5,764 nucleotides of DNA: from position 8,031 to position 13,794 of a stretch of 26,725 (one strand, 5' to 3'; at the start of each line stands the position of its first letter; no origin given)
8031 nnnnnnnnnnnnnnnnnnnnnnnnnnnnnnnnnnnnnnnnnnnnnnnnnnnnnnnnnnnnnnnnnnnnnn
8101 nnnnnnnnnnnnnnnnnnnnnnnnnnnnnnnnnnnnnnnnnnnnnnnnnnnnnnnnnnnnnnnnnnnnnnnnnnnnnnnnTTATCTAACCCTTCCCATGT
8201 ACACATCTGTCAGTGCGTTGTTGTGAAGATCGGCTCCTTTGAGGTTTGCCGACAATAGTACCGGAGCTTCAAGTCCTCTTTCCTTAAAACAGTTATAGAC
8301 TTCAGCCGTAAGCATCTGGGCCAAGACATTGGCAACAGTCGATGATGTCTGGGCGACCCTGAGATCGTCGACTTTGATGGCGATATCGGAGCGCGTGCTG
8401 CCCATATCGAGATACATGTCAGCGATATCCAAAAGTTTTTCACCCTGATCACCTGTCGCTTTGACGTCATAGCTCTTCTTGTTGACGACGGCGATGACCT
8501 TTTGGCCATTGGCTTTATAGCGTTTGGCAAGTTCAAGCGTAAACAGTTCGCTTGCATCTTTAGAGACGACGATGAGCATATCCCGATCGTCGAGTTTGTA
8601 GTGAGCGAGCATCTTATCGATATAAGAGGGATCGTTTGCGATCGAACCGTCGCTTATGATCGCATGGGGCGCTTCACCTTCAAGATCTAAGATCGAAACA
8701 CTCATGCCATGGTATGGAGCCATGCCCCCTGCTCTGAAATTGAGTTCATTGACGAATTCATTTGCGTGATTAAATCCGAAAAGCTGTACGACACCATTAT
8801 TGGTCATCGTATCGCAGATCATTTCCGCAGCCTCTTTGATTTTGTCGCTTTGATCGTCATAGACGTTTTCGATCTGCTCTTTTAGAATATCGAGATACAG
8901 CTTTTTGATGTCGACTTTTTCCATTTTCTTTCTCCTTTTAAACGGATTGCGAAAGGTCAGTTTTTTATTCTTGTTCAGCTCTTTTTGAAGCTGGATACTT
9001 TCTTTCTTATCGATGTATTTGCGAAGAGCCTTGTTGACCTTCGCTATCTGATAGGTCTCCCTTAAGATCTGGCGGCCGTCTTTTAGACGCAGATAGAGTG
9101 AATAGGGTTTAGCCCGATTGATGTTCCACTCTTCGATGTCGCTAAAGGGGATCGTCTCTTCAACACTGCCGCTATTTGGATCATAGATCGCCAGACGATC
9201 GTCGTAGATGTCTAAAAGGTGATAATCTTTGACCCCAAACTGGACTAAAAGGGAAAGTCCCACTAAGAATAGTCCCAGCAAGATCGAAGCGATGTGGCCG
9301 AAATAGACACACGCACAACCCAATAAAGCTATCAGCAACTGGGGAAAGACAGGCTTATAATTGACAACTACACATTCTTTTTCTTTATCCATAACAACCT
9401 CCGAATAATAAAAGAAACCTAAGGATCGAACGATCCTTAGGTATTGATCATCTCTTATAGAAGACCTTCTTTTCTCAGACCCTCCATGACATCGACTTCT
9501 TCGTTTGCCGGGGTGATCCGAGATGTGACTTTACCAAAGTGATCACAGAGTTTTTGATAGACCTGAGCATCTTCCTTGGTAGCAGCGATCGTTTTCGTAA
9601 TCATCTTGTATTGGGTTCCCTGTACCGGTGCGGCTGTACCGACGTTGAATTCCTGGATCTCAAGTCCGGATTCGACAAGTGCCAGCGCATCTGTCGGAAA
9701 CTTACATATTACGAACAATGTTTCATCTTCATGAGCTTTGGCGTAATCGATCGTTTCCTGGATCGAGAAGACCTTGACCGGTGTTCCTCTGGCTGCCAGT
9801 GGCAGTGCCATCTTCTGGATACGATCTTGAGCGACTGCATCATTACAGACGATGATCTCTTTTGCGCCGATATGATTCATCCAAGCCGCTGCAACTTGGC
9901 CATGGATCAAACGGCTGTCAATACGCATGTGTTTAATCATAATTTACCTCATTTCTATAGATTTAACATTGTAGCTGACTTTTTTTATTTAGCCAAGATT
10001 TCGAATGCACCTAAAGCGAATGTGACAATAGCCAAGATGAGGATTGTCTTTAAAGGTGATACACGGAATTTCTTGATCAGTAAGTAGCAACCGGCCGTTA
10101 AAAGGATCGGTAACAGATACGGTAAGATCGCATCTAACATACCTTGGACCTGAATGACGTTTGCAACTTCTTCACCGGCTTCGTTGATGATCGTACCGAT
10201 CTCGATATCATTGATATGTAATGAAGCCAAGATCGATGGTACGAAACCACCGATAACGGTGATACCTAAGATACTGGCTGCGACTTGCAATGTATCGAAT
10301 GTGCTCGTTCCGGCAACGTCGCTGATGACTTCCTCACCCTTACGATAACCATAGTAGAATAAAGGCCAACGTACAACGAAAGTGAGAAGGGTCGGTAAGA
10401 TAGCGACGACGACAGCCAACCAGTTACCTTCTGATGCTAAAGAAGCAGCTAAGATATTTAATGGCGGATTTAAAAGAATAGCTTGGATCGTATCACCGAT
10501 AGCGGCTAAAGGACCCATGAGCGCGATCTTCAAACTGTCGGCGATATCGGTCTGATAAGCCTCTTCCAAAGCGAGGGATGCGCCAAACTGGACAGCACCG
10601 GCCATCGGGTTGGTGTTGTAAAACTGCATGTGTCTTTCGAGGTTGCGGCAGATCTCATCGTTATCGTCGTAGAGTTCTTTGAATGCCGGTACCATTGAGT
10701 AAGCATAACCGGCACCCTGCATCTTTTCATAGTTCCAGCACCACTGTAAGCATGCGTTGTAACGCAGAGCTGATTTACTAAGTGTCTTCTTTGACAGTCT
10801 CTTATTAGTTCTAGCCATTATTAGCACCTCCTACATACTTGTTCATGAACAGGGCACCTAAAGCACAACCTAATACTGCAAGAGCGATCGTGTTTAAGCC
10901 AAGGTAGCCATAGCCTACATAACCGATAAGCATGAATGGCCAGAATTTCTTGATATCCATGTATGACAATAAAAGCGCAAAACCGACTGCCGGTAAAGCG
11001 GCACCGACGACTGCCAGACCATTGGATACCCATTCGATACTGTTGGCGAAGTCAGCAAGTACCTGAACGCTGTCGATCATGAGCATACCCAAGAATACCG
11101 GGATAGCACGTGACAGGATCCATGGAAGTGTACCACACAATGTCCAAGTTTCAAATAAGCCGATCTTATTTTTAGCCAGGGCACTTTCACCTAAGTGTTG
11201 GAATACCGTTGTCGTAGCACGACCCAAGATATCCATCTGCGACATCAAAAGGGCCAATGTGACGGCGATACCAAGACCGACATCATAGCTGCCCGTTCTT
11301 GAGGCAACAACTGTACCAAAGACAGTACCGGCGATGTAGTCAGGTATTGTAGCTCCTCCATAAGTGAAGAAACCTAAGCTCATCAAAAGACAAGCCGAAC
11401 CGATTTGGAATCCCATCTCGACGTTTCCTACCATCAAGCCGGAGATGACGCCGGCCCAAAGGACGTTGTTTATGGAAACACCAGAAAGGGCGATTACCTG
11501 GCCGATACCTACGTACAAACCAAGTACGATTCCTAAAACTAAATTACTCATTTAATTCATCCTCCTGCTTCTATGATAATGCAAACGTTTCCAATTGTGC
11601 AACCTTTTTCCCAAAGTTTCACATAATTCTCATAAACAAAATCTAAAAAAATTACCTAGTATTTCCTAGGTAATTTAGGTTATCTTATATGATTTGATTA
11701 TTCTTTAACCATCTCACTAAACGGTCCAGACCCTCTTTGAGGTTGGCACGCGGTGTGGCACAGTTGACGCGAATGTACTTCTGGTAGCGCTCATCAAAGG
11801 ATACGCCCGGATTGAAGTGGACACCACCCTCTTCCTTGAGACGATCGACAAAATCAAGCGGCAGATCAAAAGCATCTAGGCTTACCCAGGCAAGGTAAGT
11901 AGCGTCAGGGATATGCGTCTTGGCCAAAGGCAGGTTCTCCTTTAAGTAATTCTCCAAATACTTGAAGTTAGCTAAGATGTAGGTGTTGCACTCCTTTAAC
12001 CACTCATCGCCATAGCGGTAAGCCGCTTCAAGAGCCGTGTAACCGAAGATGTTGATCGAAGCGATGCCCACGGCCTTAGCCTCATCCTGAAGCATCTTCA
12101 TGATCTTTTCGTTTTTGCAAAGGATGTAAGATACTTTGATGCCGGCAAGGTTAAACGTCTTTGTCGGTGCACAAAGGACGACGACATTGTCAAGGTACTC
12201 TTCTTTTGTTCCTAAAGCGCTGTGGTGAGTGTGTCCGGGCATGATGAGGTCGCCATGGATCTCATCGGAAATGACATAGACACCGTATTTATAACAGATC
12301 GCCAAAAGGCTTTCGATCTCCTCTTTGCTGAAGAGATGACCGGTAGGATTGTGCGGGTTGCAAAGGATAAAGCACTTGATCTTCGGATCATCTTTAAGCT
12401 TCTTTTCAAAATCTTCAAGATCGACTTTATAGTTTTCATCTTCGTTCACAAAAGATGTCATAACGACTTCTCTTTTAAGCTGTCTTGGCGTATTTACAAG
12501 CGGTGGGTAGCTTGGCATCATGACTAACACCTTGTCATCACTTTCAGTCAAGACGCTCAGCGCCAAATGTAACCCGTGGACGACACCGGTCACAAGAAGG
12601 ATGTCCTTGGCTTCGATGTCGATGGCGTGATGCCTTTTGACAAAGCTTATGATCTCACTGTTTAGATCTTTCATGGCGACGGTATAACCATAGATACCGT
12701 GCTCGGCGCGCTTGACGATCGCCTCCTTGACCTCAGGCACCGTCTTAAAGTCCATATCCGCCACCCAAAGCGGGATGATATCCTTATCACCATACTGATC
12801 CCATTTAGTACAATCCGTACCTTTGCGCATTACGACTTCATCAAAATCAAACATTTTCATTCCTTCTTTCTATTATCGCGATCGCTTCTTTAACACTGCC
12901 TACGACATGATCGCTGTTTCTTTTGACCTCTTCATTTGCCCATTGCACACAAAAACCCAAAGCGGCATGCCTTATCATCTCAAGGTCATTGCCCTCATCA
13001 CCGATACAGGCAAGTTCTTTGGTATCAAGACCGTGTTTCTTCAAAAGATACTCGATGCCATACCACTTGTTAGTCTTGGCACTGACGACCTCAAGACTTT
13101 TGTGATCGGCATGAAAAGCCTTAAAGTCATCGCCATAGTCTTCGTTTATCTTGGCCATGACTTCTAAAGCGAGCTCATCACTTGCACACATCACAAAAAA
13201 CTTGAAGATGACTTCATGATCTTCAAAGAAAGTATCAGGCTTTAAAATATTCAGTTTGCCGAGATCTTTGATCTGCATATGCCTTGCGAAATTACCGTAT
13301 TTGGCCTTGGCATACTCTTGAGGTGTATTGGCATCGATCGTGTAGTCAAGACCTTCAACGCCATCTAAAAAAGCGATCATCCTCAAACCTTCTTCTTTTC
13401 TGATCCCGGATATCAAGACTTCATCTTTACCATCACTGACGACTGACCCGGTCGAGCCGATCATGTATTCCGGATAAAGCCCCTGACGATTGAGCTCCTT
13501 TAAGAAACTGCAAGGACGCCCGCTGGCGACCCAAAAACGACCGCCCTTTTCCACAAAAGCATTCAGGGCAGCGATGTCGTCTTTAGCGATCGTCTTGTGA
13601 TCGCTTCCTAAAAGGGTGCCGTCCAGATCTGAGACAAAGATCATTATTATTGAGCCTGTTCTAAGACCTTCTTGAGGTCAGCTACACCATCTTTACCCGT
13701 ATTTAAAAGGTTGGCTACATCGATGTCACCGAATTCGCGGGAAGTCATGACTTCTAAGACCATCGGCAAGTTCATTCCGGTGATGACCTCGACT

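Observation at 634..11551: Amino-sugar catabolic cluster with three UPF0309 SIS enzymes, MurQ, a NagA paralog and GH129: candidate new hexosamine pathway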

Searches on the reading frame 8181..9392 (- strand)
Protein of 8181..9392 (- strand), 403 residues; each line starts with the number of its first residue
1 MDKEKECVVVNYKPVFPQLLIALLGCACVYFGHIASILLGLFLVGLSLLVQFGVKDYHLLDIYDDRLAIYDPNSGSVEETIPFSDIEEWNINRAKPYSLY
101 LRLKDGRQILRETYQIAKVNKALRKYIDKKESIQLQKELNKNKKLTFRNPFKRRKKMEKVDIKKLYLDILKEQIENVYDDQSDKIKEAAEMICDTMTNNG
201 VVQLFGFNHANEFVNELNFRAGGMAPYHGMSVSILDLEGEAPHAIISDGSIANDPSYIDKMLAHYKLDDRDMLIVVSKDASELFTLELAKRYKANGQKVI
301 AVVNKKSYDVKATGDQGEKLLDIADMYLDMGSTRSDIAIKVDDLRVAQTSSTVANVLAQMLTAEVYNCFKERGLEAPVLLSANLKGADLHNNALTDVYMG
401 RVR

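Call 3: search_protein_families(library=pfam, proteins=[window:8181-9392:-])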
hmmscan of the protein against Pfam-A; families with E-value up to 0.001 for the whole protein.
window:8181-9392:- (403 aa): 2 families
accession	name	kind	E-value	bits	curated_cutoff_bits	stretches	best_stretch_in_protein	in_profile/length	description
PF13580.11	SIS_2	-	1.8e-21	77.1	27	1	166-303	2-137/138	SIS domain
PF10740.15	DUF2529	-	0.00024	21.2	22.3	0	238-334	50-135/169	Domain of unknown function (DUF2529)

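Call 5: search_protein_families(library=ncbifam, proteins=[window:8181-9392:-], max_evalue=0.00001)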
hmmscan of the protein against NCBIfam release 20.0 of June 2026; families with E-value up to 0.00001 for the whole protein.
window:8181-9392:- (403 aa): 1 family
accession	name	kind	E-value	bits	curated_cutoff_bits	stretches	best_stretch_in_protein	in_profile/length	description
NF002805.0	PRK02947.1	subfamily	4.2e-49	166.9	135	1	163-403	4-244/247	sugar isomerase domain-containing protein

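Call 8: search_solved_structures(query=window:8181-9392:-, max_evalue=0.01)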
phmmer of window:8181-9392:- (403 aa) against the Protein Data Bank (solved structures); distinct sequences matched with E-value up to 0.01: 2.
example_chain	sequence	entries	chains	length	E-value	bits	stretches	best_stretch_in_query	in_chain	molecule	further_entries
3cvj_A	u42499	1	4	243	9.7e-20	74.2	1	174-398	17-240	Putative phosphoheptose isomerase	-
9eol_A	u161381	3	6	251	2.2e-15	59.9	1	166-399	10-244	UPF0309 protein SCO4393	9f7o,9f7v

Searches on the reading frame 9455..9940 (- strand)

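Call 3: search_protein_families(library=pfam, proteins=[window:9455-9940:-])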
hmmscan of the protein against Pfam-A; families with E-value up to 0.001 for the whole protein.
window:9455-9940:- (161 aa): 1 family
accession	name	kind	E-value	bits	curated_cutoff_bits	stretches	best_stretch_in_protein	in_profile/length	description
PF03830.20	PTSIIB_sorb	-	2e-38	132.5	27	1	2-147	1-147/148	PTS system sorbose subfamily IIB component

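Call 47: search_protein_families(library=ncbifam, proteins=[window:9455-9940:-], max_evalue=0.001)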
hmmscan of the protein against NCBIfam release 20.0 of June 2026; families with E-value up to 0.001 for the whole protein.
window:9455-9940:- (161 aa): 4 families
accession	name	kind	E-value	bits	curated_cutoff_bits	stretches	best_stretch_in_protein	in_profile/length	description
TIGR00854.1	pts-sorbose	subfamily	2e-30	105.9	163.6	1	4-149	4-149/150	mannose/fructose/sorbose PTS transporter subunit IIB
NF008508.1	PRK11425.1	equivalog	2.2e-26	92.5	180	1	4-152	6-154/157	PTS N-acetylgalactosamine transporter subunit IIB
NF007288.1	PRK09756.1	equivalog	6.3e-26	91.1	180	1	5-147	6-149/153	PTS galactosamine transporter subunit IIB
NF011670.1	PRK15088.1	equivalog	5e-22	78.3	400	1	2-157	165-321/323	PTS mannose transporter subunit IIAB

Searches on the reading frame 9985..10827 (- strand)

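Call 3: search_protein_families(library=pfam, proteins=[window:9985-10827:-])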
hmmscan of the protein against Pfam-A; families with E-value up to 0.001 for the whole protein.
window:9985-10827:- (280 aa): 1 family
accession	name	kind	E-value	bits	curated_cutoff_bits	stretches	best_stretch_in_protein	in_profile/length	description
PF03613.19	EIID-AGA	-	2.8e-73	246.8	25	1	11-278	2-265/265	PTS system mannose/fructose/sorbose family IID component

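Call 47: search_protein_families(library=ncbifam, proteins=[window:9985-10827:-], max_evalue=0.001)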
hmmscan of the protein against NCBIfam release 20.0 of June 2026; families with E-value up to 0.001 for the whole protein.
window:9985-10827:- (280 aa): 4 families
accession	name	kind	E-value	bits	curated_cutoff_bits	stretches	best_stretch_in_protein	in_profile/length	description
TIGR00828.1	EIID-AGA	subfamily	5.3e-52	176.8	292.75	1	9-273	1-269/271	mannose/fructose/sorbose PTS transporter subunit IID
NF008315.0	PRK11103.1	subfamily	9.4e-46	156.3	365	1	5-273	7-276/283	PTS mannose transporter subunit IID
NF007359.1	PRK09855.1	equivalog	8.8e-44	150.2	400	1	11-274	1-255/259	PTS galactosamine transporter subunit IID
NF040760.1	AgaE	equivalog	4.6e-35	121.3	500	1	10-270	35-284/292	PTS N-acetylgalactosamine transporter subunit IID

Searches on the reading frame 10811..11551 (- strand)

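Call 4: search_protein_families(library=pfam, proteins=[window:10811-11551:-])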
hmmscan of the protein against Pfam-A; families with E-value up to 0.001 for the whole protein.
window:10811-11551:- (246 aa): 1 family
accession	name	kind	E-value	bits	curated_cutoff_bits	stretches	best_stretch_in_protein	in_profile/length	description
PF03609.19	EII-Sor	-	9.5e-46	156.5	26.3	1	8-231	5-230/233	PTS system sorbose-specific iic component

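Call 47: search_protein_families(library=ncbifam, proteins=[window:10811-11551:-], max_evalue=0.001)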
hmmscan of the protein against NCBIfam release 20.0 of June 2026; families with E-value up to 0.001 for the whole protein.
window:10811-11551:- (246 aa): 4 families
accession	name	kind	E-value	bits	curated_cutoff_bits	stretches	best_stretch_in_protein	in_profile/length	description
NF011647.0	PRK15065.1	subfamily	9.2e-25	87.3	278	1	4-237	8-240/267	mannose/fructose/sorbose family PTS transporter subunit IIC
TIGR00822.1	EII-Sor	subfamily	2.9e-24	85.8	339.85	1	11-235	15-237/267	mannose/fructose/sorbose PTS transporter subunit IIC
NF040757.1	AgaW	equivalog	7.3e-20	71.4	300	1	25-233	17-225/249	PTS N-acetylgalactosamine transporter subunit IIC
NF007289.1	PRK09757.1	equivalog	1.2e-18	67.7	300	1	16-234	16-235/241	PTS galactosamine transporter subunit IIC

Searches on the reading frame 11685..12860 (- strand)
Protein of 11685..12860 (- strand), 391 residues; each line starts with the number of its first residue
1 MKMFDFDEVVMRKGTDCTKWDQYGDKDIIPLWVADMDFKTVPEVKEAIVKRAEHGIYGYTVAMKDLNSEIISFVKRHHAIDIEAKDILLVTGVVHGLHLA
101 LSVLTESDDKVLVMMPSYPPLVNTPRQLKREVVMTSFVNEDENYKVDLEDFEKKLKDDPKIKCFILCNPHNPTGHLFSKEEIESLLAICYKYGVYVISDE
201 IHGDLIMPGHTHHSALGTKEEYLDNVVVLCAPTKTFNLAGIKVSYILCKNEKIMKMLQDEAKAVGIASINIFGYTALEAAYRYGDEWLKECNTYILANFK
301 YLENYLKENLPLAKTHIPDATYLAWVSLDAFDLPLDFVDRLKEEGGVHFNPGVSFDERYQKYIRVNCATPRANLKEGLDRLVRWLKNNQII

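Call 4: search_protein_families(library=pfam, proteins=[window:11685-12860:-])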
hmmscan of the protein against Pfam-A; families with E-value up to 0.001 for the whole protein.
window:11685-12860:- (391 aa): 3 families
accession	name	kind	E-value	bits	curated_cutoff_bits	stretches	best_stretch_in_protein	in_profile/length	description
PF00155.27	Aminotran_1_2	-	1.3e-45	156.6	19.7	1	27-381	2-361/361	Aminotransferase class I and II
PF01212.27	Beta_elim_lyase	-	0.00023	21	27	1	98-199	61-168/288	Beta-eliminating lyase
PF12897.13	Asp_aminotransf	-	0.00026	20.4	27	1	82-351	97-370/421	Aspartate amino-transferase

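Call 5: search_protein_families(library=ncbifam, proteins=[window:11685-12860:-], max_evalue=0.00001)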
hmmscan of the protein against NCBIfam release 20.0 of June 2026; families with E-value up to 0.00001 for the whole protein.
window:11685-12860:- (391 aa): 66 families (the best 25 are shown)
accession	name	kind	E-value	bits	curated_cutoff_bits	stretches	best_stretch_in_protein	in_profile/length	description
TIGR04350.1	C_S_lyase_PatB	subfamily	2.4e-112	375.6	340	1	6-383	1-381/384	PatB family C-S lyase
NF041364.1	GntC_guanitoxin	equivalog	2e-48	165.1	415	1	33-382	5-354/356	guanitoxin biosynthesis PLP-dependent (S)-gamma-hydroxy-L-arginine cyclodehydratase GntC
NF004770.0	PRK06108.1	subfamily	9.4e-44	149.8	422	1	24-387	34-394/396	pyridoxal phosphate-dependent aminotransferase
TIGR01265.1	tyr_nico_aTase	subfamily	4.6e-39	134.5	292.45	1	21-386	26-400/403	tyrosine/nicotianamine family aminotransferase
NF005816.0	PRK07682.1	equivalog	1.5e-38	132.4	620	1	26-389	29-387/390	aminotransferase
NF004975.0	PRK06348.1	equivalog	3e-37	128.5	549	1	26-383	29-381/384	pyridoxal phosphate-dependent aminotransferase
NF006230.0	PRK08363.1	equivalog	3.2e-37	128.3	534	1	36-387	43-394/398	alanine aminotransferase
NF005817.0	PRK07683.1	equivalog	8.1e-36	123.5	575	1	26-388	28-384/387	aminotransferase A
TIGR01264.1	tyr_amTase_E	equivalog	1.3e-35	123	474.25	1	11-384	16-398/403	tyrosine transaminase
NF006229.0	PRK08361.1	equivalog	3e-35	122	624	1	26-386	33-389/391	aspartate aminotransferase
NF041091.1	asp_aminotase_Arch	equivalog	6.5e-35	120.7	550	1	26-385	27-375/376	aspartate aminotransferase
NF005744.0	PRK07568.1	subfamily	1.9e-34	119.1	389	1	27-322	31-320/398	pyridoxal phosphate-dependent aminotransferase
NF005593.0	PRK07324.1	equivalog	2.7e-34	118.9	476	1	81-388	77-371/373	aminotransferase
NF005588.0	PRK07309.1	equivalog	4.5e-33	114.7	576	1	27-388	31-389/391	pyridoxal phosphate-dependent aminotransferase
NF005601.0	PRK07337.1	equivalog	7.4e-30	104.3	496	1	24-385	33-392/394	pyridoxal phosphate-dependent aminotransferase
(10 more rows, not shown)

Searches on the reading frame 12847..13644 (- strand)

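Call 4: search_protein_families(library=pfam, proteins=[window:12847-13644:-])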
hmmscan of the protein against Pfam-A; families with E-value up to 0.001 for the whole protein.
window:12847-13644:- (265 aa): 3 families
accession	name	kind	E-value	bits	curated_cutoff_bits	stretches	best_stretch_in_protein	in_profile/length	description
PF08282.18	Hydrolase_3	-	1e-38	133.9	20.9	1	3-253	1-248/255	haloacid dehalogenase-like hydrolase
PF05116.19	S6PP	-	1.2e-14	54.9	20.3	1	147-241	120-215/247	Sucrose-6F-phosphate phosphohydrolase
PF00702.32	Hydrolase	-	1.8e-05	25.6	26.4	1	3-227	4-190/191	haloacid dehalogenase-like hydrolase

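Call 5: search_protein_families(library=ncbifam, proteins=[window:12847-13644:-], max_evalue=0.00001)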
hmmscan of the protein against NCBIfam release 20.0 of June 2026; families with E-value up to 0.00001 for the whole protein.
window:12847-13644:- (265 aa): 12 families
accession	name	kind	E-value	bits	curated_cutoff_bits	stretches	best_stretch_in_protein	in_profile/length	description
TIGR00099.1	Cof-subfamily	subfamily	4.9e-38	131.2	137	1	2-253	1-249/256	Cof-type HAD-IIB family hydrolase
TIGR01482.1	SPP-subfamily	subfamily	1.6e-19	70.4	107.15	1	155-249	113-206/225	sucrose-phosphate phosphatase subfamily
NF045966.1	YcsE_rel_Pase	equivalog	1.7e-19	70.3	220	1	2-254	4-253/265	YcsE-related riboflavin metabolism phosphatase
TIGR01484.1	HAD-SF-IIB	subfamily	2e-19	70.5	41.8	1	2-230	1-218/221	HAD-IIB family hydrolase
TIGR01487.1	Pglycolate_arch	equivalog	2.2e-18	66.9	122.75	1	180-248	135-203/215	phosphoglycolate phosphatase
NF007806.0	PRK10513.1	equivalog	2.7e-17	63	273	1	143-253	147-257/270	sugar-phosphatase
NF002245.0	PRK01158.1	equivalog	1.7e-16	60.3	198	1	160-249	126-214/233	phosphoglycolate phosphatase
NF008213.0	PRK10976.1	equivalog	3.1e-15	56.4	386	1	2-243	4-241/266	sugar/pyridoxal phosphate phosphatase YigL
TIGR01485.1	SPP_plant-cyano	equivalog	1.9e-10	40.7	183.65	1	120-241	95-217/249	sucrose-phosphate phosphatase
NF007821.0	PRK10530.1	equivalog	2.4e-10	40.1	274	1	4-256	7-264/272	pyridoxal phosphatase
NF011705.0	PRK15126.1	equivalog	2.6e-10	40.1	336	0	151-246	147-242/272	HMP-PP phosphatase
TIGR02471.1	sucr_syn_bact_C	equivalog_domain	2.6e-06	27.1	209.75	0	152-240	119-207/236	sucrose-phosphate synthase, sucrose phosphatase-like domain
